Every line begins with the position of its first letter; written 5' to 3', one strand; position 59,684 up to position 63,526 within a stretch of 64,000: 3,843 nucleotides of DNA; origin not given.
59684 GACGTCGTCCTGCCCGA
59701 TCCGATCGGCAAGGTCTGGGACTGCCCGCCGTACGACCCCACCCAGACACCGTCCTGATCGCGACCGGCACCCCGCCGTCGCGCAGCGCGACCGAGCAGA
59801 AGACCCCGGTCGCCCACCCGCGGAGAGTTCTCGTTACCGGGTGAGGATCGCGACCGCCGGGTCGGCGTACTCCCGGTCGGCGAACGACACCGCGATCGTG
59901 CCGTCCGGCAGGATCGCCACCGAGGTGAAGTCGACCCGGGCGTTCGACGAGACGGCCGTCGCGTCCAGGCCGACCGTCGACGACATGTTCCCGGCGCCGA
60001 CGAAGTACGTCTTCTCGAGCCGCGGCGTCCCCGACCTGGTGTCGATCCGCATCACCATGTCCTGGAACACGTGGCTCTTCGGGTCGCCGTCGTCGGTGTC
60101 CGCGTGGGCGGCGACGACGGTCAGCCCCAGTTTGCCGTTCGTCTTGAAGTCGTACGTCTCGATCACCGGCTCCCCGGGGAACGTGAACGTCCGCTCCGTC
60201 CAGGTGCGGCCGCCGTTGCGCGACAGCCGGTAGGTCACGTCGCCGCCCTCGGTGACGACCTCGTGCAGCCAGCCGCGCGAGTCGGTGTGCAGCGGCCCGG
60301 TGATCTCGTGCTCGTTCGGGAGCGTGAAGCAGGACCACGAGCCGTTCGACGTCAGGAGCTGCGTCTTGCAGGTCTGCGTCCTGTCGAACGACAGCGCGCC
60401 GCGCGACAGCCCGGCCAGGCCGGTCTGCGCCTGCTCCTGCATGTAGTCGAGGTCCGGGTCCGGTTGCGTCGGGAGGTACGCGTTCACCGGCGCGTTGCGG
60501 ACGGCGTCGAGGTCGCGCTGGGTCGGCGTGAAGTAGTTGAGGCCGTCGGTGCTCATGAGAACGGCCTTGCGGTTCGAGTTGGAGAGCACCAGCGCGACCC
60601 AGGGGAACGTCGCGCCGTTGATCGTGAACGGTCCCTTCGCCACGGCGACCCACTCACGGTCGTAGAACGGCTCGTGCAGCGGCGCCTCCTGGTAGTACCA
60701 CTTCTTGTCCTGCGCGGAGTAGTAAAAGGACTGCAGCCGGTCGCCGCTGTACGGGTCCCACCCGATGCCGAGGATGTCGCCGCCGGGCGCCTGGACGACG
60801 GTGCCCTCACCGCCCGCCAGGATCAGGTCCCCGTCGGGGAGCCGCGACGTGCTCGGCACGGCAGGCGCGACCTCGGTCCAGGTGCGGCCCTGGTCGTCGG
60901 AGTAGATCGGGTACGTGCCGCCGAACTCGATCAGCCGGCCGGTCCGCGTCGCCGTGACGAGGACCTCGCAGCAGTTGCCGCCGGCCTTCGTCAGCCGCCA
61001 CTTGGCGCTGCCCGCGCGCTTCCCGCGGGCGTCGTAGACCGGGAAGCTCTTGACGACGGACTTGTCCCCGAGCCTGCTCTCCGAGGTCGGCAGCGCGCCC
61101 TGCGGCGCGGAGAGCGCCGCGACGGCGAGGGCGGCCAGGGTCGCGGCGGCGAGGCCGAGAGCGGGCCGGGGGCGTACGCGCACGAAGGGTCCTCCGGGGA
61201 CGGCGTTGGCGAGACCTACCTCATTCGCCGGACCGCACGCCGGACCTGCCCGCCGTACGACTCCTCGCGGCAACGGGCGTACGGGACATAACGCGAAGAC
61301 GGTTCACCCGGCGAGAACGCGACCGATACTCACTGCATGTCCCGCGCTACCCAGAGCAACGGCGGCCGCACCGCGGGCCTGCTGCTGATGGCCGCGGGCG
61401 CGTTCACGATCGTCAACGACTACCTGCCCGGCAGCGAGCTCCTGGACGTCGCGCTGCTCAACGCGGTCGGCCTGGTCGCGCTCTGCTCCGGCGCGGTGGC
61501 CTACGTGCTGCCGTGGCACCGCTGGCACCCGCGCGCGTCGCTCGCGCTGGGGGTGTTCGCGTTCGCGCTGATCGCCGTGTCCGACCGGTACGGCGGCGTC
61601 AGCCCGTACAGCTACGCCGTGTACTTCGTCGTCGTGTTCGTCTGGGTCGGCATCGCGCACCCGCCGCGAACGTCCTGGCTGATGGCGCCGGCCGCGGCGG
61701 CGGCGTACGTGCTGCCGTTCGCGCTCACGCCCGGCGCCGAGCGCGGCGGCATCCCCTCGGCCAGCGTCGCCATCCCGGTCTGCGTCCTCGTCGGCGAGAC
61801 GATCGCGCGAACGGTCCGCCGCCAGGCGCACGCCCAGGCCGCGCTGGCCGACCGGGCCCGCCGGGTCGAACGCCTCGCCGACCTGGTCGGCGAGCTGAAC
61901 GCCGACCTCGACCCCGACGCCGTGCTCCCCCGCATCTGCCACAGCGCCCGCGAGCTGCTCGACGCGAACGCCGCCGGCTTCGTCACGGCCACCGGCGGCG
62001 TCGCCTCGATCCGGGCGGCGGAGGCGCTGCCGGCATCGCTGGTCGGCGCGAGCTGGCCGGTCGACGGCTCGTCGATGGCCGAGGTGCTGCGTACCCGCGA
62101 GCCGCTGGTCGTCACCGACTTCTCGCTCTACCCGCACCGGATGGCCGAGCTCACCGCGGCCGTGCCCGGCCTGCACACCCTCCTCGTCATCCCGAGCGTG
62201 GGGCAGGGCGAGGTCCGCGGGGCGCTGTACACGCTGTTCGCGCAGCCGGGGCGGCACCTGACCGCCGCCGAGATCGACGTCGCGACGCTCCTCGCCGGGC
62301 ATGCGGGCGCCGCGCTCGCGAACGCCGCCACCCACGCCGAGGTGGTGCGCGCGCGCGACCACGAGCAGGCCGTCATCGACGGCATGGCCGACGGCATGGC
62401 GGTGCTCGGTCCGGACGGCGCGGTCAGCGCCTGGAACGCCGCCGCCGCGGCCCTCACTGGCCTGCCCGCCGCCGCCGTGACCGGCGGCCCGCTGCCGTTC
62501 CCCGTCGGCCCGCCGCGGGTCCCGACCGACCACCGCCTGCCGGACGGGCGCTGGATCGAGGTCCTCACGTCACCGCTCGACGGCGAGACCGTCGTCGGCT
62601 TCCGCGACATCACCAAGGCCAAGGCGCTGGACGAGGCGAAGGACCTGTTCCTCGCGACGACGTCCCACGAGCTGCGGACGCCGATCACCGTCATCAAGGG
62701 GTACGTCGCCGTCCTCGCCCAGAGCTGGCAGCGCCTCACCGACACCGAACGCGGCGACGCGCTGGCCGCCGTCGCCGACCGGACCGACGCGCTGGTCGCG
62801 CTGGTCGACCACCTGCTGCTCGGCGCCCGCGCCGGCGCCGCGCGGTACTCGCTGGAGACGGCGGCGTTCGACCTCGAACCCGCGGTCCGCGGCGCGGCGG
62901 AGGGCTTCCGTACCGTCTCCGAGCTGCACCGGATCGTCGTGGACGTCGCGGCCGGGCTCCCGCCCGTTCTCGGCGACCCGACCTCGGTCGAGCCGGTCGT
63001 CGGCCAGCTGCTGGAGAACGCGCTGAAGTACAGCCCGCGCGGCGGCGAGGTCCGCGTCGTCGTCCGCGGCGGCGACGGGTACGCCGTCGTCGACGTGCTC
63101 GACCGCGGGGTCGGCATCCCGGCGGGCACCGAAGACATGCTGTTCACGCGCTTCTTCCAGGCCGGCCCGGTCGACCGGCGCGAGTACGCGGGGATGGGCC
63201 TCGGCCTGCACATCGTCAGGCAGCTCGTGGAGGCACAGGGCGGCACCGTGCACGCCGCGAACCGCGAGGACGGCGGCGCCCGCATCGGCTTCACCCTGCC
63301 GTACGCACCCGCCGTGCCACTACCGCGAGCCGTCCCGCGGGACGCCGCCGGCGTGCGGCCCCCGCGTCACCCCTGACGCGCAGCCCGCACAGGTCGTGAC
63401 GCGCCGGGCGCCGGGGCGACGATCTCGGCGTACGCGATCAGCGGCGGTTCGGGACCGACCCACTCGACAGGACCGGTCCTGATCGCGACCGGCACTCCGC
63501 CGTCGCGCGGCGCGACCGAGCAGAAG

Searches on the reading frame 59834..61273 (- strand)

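Call 5: search_protein_families(library=pfam, proteins=[window:59834-61273:-], max_evalue=0.01)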
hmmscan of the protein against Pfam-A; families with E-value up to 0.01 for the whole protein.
window:59834-61273:- (479 aa): 2 families
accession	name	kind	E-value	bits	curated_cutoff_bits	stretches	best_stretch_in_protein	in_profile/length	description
PF02012.26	BNR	-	5.3e-05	23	27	0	123-133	1-11/12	BNR/Asp-box repeat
PF13418.12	Kelch_4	-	0.0063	16.9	21.6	0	107-140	8-48/49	Galactose oxidase, central domain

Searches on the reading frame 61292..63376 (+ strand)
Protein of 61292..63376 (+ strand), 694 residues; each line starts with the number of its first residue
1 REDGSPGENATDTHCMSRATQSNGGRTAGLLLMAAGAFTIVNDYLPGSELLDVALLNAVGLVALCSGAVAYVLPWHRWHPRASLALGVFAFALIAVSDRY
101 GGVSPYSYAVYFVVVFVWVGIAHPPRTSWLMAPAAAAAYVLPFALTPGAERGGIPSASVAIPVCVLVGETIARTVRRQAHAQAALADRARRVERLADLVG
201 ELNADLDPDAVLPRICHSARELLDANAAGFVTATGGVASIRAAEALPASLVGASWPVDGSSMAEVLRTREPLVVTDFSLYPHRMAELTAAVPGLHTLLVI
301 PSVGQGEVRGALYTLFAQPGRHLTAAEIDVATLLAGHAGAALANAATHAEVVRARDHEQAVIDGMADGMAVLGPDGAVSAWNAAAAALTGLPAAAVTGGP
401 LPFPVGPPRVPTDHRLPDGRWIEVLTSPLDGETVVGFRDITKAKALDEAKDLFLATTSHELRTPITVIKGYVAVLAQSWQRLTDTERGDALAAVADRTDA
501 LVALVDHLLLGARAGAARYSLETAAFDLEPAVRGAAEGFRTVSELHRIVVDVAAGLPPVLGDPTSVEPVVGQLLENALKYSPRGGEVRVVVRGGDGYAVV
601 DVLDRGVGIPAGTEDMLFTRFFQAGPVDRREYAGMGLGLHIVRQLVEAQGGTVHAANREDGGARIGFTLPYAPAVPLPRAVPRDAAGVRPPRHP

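Call 5: search_protein_families(library=pfam, proteins=[window:61292-63376:+], max_evalue=0.01)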
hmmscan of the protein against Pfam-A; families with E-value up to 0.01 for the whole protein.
window:61292-63376:+ (694 aa): 8 families
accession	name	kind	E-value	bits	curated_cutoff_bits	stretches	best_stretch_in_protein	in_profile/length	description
PF02518.31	HATPase_c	-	8.7e-23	81.3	26.4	1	561-672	1-110/111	Histidine kinase-, DNA gyrase B-, and HSP90-like ATPase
PF13185.12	GAF_2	-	8e-13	49.2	28.6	1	206-342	2-135/136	GAF domain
PF00512.31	HisKA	-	6.7e-12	45.7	26.9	1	449-514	1-63/66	His Kinase A (phospho-acceptor) domain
PF01590.32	GAF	-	3.4e-10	41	22.4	1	207-342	1-133/133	GAF domain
PF12860.13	PAS_7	-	2.6e-05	24.8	27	0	362-398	1-37/115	PAS fold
PF00989.32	PAS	-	5.3e-05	23.6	22.6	1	359-401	4-46/113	PAS fold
PF13188.13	PAS_8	-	0.0012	19.2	21.8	1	359-398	4-40/65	PAS domain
PF08448.16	PAS_4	-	0.0018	18.9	23.1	0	364-421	3-59/110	PAS fold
